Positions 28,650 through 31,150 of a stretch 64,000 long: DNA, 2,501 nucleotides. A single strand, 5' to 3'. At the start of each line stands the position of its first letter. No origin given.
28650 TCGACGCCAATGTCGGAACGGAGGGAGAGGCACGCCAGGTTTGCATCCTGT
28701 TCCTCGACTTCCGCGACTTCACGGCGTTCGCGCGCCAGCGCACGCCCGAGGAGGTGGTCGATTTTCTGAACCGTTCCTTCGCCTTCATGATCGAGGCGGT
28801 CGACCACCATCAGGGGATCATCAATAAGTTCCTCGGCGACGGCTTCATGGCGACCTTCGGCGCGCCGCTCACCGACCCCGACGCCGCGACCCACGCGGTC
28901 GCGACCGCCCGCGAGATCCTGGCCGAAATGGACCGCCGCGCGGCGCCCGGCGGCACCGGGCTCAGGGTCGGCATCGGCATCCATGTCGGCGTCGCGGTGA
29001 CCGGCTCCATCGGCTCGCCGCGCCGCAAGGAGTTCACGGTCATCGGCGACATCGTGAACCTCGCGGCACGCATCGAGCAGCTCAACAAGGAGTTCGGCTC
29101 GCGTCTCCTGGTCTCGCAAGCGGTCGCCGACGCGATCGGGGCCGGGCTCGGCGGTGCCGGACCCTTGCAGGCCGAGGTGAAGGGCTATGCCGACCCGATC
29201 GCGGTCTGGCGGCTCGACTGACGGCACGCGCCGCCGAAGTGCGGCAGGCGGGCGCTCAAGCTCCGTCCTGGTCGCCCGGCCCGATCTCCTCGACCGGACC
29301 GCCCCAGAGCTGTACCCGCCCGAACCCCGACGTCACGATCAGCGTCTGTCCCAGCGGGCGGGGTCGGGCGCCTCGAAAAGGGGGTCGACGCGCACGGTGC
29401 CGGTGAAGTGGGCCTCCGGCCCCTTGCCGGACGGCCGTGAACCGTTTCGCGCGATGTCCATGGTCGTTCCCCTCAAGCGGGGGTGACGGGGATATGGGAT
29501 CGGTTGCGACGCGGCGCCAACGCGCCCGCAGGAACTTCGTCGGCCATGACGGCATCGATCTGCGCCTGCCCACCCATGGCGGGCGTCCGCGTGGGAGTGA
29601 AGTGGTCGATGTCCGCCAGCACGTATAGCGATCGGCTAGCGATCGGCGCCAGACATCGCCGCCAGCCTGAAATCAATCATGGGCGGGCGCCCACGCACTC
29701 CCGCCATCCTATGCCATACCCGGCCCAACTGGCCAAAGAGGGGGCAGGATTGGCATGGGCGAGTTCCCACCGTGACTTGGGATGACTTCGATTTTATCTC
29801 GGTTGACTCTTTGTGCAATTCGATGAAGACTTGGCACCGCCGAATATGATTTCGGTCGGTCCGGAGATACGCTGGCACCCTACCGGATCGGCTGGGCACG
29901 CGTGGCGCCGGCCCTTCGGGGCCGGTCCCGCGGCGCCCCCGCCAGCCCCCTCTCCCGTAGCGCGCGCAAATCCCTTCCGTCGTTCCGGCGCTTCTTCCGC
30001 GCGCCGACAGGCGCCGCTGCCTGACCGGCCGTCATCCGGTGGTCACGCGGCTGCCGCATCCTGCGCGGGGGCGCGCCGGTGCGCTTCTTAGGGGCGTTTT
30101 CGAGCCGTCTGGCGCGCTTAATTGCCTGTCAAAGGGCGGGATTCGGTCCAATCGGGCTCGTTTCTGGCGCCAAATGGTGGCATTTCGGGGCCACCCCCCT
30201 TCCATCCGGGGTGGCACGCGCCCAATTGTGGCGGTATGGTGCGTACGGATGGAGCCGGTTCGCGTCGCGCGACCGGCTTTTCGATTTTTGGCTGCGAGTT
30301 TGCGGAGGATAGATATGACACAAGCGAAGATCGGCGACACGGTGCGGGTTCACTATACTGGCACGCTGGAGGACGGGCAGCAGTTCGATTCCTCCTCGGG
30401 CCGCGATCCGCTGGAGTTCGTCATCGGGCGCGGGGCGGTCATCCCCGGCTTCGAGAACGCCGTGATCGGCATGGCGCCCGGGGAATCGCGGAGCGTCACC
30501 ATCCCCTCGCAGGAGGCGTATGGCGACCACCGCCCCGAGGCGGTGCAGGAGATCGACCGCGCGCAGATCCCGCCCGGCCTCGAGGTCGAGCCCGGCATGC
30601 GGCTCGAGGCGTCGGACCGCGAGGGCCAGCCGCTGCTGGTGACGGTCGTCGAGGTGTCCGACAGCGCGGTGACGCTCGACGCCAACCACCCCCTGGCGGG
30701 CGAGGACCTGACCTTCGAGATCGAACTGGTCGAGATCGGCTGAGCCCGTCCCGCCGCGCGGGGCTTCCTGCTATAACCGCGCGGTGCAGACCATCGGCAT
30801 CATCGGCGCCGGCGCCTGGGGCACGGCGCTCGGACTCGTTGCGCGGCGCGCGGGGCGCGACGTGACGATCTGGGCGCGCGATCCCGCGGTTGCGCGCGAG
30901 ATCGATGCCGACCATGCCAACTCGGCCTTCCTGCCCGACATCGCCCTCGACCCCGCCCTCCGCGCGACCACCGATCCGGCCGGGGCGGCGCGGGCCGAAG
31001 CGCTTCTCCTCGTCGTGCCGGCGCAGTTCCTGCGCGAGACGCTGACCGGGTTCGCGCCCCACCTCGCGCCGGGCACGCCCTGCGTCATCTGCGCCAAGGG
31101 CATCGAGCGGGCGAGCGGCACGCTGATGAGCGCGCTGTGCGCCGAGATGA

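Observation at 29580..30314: Large non-coding region ending in an intrinsic terminator 25 bp before the FKBP start: candidate sRNA or transcription-attenuation leader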

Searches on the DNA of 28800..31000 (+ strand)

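Call 3: search_rna_families(source=window, start=28800, end=31000, threshold=evalue, max_evalue=10, show_alignments=5)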
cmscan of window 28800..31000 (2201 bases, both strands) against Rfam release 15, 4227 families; matches with E-value up to 10: 4.
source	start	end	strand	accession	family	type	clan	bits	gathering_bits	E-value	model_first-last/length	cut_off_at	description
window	29008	29086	+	RF00843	mir-228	Gene; miRNA;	CL00093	23.3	45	0.031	1-85/85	no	mir-228 microRNA precursor family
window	29361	29425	-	RF04325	Pestivirus-3UTR-SLIII-scrofae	Gene; sRNA;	CL00151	17.9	85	3.4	1-66/66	no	Pestivirus 3' UTR SLIII P. scrofae Atypical porcine pestivirus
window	29908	29923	+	RF01716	PhotoRC-I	Cis-reg;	-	16.4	45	0.44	29-44/44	no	PhotoRC-I RNA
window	28887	28925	-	RF02691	BTH_s19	Gene; sRNA;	-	15.6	153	0.46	124-162/224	no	Burkholderia sRNA 19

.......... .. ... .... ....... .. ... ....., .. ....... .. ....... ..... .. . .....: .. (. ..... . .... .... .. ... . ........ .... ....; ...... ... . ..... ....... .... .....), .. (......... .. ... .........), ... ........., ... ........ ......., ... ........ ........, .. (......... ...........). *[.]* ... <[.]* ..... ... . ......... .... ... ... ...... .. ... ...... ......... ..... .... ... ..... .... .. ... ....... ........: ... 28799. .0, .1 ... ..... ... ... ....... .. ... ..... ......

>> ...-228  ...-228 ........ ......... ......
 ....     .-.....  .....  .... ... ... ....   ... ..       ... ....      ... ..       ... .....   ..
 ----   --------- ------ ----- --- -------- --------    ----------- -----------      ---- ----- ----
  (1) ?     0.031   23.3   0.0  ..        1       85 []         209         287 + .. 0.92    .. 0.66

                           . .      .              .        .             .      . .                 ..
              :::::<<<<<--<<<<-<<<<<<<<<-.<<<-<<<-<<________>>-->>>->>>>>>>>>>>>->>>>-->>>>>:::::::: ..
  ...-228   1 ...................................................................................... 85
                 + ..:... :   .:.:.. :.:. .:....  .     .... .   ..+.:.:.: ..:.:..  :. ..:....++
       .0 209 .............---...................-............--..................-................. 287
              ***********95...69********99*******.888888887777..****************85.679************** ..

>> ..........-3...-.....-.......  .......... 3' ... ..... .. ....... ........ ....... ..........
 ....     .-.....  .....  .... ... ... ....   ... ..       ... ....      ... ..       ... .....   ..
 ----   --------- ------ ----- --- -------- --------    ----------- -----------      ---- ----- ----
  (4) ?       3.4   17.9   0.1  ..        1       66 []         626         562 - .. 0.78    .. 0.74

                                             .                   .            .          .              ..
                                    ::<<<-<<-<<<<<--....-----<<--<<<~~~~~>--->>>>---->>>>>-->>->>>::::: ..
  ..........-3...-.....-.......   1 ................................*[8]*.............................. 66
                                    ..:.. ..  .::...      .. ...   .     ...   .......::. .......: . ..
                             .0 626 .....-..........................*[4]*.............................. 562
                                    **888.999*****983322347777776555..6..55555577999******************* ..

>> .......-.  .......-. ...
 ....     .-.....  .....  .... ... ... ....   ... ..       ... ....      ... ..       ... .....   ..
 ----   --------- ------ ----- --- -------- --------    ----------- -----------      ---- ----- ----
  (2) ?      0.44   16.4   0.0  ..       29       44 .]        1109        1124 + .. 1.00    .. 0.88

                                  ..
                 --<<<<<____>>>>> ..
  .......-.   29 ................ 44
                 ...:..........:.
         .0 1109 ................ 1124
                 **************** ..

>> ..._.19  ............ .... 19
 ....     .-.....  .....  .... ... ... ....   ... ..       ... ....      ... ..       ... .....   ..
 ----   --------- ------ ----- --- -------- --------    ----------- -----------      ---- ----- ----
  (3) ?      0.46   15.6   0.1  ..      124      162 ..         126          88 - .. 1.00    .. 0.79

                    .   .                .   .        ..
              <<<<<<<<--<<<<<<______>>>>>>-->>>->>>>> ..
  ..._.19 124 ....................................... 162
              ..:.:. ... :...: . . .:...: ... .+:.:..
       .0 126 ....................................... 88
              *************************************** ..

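Call 25: build_rna_model(alignment_id=A4)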
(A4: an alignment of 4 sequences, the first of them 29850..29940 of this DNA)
Model R1 built from alignment A4 (4 sequences, 91 columns); structure: RNAalifold consensus.
model positions 91; base pairs 31; branch points 1; effective number of sequences 0.66; information 0.626 bits per position. Calibrated on 0.2 Mb of random sequence (short: E-values are rough).
structure used (alignment columns):
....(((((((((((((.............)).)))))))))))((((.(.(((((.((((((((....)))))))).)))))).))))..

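Call 26: search_with_rna_model(model_id=R1, sources=[window, L004, L005, L006, L007, L008, L009, L010, L011, L012, L013, L014, L015, L016, L017, L018, L019, L020, L021, L022, L023, L024, L025, L026, L027, L028, L029, L030, L031, L032, L033, L034, L035, L036, L037, L038, L039, L040, L041, L042, L043, L044, L045, L046, L047, L048, L049, L050, L051, L052, L053, L054, L055, L056, L057, L058, L059, L060, L061, L062, L063, L064, L065, L066, L067, L068, L069, L070, L071, L072, L073, L074, L075, L076, L077, L078, L079, L080], max_evalue=10, show_alignments=4)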
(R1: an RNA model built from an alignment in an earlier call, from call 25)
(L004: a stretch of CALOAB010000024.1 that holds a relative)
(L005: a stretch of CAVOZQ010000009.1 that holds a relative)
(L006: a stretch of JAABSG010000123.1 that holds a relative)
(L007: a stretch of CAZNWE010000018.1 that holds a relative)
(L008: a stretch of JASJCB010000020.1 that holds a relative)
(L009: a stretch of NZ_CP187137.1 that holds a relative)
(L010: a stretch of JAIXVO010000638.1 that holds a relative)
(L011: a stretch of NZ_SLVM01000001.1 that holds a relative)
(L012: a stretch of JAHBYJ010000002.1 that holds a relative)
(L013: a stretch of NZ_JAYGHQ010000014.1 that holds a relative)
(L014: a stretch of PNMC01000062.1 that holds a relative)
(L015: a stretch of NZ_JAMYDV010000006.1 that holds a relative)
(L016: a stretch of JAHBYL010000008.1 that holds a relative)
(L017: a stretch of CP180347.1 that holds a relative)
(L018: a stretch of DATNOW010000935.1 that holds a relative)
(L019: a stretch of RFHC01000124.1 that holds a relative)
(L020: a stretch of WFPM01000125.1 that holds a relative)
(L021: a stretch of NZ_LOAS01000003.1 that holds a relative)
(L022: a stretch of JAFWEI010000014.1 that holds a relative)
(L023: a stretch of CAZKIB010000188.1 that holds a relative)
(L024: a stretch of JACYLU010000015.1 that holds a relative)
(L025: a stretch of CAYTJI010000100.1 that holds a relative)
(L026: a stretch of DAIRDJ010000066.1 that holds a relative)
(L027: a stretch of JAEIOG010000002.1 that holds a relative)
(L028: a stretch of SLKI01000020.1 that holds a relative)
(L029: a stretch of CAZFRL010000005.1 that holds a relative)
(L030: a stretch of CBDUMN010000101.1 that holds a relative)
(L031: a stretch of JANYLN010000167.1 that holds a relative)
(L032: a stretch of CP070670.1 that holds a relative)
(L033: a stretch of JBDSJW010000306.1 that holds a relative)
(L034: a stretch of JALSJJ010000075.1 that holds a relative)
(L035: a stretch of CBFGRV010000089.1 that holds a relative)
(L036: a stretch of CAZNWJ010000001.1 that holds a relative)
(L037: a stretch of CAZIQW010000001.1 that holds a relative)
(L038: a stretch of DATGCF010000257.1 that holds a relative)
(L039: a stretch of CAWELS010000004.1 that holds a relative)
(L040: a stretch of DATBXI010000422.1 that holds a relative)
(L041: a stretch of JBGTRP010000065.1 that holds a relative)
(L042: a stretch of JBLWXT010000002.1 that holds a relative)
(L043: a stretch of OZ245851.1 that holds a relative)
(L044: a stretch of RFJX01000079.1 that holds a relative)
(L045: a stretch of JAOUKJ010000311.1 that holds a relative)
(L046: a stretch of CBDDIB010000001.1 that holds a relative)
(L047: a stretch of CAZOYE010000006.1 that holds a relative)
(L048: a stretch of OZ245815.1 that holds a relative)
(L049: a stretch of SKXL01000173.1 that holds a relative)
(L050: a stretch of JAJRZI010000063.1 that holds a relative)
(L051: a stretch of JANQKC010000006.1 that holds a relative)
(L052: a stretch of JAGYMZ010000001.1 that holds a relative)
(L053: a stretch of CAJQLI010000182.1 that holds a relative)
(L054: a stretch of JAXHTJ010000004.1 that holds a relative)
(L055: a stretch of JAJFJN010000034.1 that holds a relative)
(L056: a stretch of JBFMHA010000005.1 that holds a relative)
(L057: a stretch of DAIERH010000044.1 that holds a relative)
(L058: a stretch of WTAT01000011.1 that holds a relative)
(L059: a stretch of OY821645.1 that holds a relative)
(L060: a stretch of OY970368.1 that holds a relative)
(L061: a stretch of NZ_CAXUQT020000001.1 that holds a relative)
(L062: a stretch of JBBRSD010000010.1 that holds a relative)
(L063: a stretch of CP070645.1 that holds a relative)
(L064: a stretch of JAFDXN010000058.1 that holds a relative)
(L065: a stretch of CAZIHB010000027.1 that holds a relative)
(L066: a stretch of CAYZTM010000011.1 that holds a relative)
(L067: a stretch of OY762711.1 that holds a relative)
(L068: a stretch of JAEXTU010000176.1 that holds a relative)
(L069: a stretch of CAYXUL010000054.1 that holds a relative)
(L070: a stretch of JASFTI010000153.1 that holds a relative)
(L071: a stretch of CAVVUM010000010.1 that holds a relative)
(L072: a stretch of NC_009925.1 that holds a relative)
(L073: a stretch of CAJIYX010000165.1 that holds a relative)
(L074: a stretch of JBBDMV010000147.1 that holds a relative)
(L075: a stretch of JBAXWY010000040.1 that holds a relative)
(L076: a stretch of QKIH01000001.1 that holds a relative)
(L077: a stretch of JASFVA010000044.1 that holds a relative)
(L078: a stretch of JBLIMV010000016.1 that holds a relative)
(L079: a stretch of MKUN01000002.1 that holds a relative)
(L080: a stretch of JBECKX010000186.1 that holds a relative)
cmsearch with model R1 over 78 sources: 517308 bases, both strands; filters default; matches with E-value up to 10: 7.
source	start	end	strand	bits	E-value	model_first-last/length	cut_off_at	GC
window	29850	29940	+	106.4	4.3e-17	1-91/91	no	0.77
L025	50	124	+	15.7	3.5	1-91/91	no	0.69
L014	2411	2469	-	14.9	5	1-91/91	no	0.78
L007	2632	2708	+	14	7.2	1-91/91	no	0.77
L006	5142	5209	+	14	7.4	1-91/91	no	0.69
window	63849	63936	-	13.9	7.7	1-91/91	no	0.74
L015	3606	3692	+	13.8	8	1-91/91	no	0.75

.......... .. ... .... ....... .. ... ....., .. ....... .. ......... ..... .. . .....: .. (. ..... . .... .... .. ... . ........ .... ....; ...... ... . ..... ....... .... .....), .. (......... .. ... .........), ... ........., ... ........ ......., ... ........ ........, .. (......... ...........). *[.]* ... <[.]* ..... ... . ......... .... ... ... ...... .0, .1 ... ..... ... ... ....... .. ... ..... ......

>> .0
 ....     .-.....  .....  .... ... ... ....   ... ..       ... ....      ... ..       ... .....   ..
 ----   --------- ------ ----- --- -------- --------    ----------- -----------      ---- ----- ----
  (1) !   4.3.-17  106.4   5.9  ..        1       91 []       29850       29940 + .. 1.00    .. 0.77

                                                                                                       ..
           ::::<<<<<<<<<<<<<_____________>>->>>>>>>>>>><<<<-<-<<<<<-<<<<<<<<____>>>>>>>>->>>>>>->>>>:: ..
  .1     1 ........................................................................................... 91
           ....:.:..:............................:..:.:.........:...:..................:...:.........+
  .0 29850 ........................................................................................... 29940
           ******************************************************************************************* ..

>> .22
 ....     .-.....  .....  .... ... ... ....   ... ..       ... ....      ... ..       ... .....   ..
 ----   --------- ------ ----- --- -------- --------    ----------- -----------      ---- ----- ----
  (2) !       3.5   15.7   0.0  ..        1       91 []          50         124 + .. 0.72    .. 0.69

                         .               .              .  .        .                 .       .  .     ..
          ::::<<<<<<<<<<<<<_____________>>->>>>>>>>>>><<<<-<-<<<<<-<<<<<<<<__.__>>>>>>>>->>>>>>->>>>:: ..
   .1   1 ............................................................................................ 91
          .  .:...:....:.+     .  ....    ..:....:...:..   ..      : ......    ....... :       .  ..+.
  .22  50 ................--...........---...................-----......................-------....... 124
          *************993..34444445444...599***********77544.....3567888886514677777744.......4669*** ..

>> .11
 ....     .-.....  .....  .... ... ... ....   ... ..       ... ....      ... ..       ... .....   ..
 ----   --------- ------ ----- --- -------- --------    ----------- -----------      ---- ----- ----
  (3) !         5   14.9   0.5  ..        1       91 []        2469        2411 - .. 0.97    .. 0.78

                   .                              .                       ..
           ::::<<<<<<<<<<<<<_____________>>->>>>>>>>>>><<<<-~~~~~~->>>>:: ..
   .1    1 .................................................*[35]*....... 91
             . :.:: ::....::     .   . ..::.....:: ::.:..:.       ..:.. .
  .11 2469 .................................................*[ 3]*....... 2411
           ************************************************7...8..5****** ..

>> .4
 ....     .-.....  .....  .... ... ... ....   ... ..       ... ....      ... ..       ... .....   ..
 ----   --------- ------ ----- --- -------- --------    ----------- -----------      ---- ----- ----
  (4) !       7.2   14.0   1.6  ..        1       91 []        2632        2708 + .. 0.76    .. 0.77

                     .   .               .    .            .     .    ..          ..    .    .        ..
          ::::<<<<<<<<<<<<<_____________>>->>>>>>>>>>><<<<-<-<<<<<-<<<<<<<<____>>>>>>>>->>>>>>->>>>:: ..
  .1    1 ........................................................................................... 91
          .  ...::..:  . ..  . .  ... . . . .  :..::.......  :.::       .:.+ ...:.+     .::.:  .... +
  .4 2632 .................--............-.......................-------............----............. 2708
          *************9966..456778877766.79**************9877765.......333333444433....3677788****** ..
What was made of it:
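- On Riboswitch / transcription-attenuation leader: Model R1 found none in 76 other FKBP loci (call 26).
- Tried and rejected: Model R1 on 76 other FKBP loci gave nothing above 16 bits (call 26).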

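Call 39: search_with_rna_model(model_id=R1, sources=[L085, L086, L083, L084], max_evalue=1, show_alignments=3)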
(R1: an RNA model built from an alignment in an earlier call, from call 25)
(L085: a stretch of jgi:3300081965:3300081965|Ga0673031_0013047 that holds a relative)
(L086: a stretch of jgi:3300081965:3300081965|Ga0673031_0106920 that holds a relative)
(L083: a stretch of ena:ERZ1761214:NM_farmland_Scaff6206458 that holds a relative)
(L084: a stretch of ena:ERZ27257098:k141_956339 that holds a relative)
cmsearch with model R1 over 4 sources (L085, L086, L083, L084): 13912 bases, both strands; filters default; matches with E-value up to 1: 4.
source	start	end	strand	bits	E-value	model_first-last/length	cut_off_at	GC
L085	1821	1911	+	110.8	1.8e-19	1-91/91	no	0.75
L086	716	806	+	97.7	4.8e-17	1-91/91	no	0.8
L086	767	798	-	19.8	0.016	52-83/91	no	0.88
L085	1872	1903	-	18.8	0.025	52-83/91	no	0.84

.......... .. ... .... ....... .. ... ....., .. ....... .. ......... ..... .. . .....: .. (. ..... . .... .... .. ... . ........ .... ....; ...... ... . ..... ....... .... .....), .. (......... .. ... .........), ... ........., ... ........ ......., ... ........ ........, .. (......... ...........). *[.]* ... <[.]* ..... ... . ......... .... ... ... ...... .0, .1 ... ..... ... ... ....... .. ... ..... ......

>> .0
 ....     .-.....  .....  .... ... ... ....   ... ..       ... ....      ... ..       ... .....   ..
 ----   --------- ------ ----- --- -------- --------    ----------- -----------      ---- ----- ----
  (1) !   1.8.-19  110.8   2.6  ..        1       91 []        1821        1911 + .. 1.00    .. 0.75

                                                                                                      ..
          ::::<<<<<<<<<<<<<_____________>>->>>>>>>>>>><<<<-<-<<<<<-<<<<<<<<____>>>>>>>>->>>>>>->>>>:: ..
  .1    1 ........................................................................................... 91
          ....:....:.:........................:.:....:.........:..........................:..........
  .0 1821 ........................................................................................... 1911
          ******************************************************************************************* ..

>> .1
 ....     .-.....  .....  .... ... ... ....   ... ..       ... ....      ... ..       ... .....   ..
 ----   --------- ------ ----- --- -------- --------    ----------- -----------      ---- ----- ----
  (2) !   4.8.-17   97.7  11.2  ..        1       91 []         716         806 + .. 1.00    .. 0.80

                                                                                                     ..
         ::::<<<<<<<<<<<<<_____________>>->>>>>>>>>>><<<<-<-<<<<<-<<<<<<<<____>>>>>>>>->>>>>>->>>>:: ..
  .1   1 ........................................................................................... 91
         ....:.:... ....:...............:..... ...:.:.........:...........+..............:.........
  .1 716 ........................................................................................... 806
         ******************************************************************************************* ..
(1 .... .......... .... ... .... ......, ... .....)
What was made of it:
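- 29894..29938 (+): P2 hairpin: 18 bp with an A.C and a C.C mismatch and a bulged G, capped by a YUCG tetraloop (29915-18). The covariance model R1 scores 98-111 bits in L085 and L086 (call 39).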
